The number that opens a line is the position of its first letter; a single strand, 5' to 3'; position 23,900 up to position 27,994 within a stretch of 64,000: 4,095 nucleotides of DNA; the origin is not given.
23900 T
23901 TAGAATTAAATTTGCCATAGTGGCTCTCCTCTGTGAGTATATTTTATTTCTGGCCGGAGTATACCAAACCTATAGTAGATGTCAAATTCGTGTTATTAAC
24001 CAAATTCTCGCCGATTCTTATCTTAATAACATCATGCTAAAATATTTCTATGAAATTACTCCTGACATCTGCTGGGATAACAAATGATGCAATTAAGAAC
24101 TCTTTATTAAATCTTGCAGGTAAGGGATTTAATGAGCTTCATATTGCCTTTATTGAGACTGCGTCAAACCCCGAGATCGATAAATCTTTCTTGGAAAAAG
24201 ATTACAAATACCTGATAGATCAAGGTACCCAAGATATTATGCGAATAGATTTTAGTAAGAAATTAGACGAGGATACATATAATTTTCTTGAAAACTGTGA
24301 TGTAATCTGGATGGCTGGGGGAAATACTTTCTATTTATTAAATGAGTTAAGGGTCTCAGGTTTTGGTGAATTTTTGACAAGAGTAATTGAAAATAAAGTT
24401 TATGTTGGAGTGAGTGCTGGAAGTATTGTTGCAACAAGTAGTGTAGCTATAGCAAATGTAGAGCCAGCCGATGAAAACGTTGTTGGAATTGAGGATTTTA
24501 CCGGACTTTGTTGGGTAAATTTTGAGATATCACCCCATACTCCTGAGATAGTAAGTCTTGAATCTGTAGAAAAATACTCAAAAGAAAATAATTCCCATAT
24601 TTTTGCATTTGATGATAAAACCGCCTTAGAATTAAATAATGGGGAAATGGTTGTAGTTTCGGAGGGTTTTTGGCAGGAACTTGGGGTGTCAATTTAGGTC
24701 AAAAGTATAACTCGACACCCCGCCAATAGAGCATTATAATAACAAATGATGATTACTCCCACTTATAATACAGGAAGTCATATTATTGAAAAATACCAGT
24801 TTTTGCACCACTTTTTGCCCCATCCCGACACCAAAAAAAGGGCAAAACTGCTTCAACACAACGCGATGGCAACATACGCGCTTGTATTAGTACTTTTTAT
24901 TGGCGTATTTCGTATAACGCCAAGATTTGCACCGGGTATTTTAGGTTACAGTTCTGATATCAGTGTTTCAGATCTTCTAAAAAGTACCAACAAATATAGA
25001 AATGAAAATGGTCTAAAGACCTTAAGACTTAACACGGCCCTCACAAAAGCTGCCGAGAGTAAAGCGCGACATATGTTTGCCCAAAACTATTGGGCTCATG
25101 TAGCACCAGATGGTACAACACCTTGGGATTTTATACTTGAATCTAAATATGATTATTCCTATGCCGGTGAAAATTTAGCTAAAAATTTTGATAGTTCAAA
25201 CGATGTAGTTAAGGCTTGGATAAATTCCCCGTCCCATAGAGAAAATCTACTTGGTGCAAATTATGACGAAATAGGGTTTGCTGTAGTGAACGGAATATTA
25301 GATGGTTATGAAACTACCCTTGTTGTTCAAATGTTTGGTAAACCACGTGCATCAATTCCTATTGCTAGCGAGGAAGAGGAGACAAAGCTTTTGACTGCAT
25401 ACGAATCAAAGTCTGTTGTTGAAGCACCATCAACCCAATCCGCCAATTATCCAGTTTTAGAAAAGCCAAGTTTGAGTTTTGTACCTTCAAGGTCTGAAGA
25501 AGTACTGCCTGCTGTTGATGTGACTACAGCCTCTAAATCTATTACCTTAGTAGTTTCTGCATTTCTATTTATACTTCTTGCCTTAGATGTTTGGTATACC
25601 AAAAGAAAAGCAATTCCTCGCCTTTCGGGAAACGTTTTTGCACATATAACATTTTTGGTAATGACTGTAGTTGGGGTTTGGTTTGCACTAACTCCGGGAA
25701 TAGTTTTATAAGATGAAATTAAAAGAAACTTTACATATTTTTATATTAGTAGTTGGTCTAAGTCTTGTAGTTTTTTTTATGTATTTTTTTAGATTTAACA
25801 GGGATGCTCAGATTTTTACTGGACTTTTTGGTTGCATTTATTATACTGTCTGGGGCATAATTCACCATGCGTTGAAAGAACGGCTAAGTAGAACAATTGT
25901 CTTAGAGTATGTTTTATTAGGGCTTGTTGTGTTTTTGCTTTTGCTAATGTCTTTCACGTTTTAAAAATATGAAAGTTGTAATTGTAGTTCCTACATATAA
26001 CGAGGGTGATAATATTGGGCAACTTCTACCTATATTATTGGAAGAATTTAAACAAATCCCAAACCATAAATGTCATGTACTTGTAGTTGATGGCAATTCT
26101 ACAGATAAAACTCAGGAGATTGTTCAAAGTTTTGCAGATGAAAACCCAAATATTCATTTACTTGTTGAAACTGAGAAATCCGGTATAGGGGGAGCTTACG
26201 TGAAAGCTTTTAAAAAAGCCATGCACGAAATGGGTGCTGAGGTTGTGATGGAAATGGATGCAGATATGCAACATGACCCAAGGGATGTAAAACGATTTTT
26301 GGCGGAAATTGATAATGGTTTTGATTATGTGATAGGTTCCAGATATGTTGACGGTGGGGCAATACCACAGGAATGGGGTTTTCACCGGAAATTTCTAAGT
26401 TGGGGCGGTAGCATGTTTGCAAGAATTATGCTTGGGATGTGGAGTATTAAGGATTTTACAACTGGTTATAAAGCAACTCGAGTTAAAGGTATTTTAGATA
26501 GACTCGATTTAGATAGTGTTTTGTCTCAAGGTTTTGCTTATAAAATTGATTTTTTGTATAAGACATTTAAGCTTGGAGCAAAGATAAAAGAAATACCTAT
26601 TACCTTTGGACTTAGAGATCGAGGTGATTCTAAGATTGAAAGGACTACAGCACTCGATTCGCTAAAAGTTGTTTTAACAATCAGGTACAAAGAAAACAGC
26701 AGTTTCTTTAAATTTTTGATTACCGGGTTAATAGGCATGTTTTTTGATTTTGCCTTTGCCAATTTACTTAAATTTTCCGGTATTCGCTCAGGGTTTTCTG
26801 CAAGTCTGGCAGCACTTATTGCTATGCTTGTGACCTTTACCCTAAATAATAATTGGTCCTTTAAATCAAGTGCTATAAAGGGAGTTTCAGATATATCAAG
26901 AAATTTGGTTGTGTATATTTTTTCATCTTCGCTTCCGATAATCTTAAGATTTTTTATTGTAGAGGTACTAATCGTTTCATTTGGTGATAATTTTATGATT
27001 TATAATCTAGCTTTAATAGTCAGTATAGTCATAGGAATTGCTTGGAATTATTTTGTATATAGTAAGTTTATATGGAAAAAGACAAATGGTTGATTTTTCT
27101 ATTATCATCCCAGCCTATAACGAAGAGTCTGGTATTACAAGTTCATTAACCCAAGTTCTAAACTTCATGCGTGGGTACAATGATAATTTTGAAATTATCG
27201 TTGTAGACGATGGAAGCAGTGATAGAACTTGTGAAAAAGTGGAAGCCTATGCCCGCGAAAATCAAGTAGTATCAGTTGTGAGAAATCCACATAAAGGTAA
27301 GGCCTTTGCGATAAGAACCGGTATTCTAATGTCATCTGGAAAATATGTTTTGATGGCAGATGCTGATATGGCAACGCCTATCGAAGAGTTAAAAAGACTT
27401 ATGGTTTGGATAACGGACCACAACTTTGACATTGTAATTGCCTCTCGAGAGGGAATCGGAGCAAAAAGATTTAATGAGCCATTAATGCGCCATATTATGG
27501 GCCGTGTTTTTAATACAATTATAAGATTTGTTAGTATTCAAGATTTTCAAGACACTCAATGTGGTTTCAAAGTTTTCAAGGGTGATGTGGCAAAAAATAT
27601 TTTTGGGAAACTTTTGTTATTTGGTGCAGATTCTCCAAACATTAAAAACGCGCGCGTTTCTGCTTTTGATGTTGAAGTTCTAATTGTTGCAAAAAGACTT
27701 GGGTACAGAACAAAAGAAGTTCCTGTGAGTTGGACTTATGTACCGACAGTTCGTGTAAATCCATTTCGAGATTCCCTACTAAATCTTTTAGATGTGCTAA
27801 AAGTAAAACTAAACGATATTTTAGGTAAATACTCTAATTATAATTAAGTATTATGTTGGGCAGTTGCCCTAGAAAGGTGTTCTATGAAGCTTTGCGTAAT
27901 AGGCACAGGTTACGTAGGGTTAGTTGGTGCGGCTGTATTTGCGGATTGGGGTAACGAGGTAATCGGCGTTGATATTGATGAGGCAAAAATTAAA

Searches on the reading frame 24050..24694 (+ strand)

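Call 50: search_protein_families(library=pfam, proteins=[window:24050-24694:+], max_evalue=0.001)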
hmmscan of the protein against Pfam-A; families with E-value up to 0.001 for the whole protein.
window:24050-24694:+ (215 aa): 1 family
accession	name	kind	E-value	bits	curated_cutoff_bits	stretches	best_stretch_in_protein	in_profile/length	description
PF03575.23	Peptidase_S51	-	2.7e-26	93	23.9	1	3-201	1-204/206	Peptidase family S51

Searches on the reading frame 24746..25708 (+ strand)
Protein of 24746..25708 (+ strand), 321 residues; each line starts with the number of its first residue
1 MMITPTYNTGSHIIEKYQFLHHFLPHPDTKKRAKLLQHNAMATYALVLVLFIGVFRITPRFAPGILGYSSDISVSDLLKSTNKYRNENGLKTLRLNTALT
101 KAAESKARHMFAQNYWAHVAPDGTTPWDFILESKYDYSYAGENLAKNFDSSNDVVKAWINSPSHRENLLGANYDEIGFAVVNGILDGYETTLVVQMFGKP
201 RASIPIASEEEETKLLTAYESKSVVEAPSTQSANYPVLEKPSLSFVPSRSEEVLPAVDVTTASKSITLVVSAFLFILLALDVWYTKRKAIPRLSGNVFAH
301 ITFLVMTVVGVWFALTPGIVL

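Call 50: search_protein_families(library=pfam, proteins=[window:24746-25708:+], max_evalue=0.001)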
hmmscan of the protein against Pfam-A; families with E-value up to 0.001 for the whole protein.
window:24746-25708:+ (321 aa): 1 family
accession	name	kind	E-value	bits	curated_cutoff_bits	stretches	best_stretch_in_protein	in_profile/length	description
PF00188.32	CAP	-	9.6e-19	68.8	21.1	1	80-195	3-115/117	Cysteine-rich secretory protein family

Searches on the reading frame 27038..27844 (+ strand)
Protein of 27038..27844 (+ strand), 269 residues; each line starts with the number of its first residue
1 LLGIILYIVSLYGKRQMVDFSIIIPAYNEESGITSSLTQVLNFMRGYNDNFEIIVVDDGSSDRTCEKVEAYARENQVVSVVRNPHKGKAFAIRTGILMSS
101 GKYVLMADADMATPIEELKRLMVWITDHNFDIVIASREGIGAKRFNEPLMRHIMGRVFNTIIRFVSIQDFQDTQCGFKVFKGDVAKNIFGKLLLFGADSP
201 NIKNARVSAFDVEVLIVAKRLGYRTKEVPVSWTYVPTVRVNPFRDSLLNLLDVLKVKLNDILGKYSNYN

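Call 50: search_protein_families(library=pfam, proteins=[window:27038-27844:+], max_evalue=0.001)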
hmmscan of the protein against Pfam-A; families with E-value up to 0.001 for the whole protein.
window:27038-27844:+ (269 aa): 3 families
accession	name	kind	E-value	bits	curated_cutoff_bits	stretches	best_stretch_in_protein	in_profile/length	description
PF00535.33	Glycos_transf_2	-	1.6e-32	113.2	23.3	1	21-188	1-167/168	Glycosyl transferase family 2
PF13641.12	Glyco_tranf_2_3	-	7.2e-09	36.4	27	1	20-122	3-108/230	Glycosyltransferase like family 2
PF10111.15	Glyco_tranf_2_2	-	8.6e-08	32.4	27.3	1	21-129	1-110/276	Glycosyltransferase like family 2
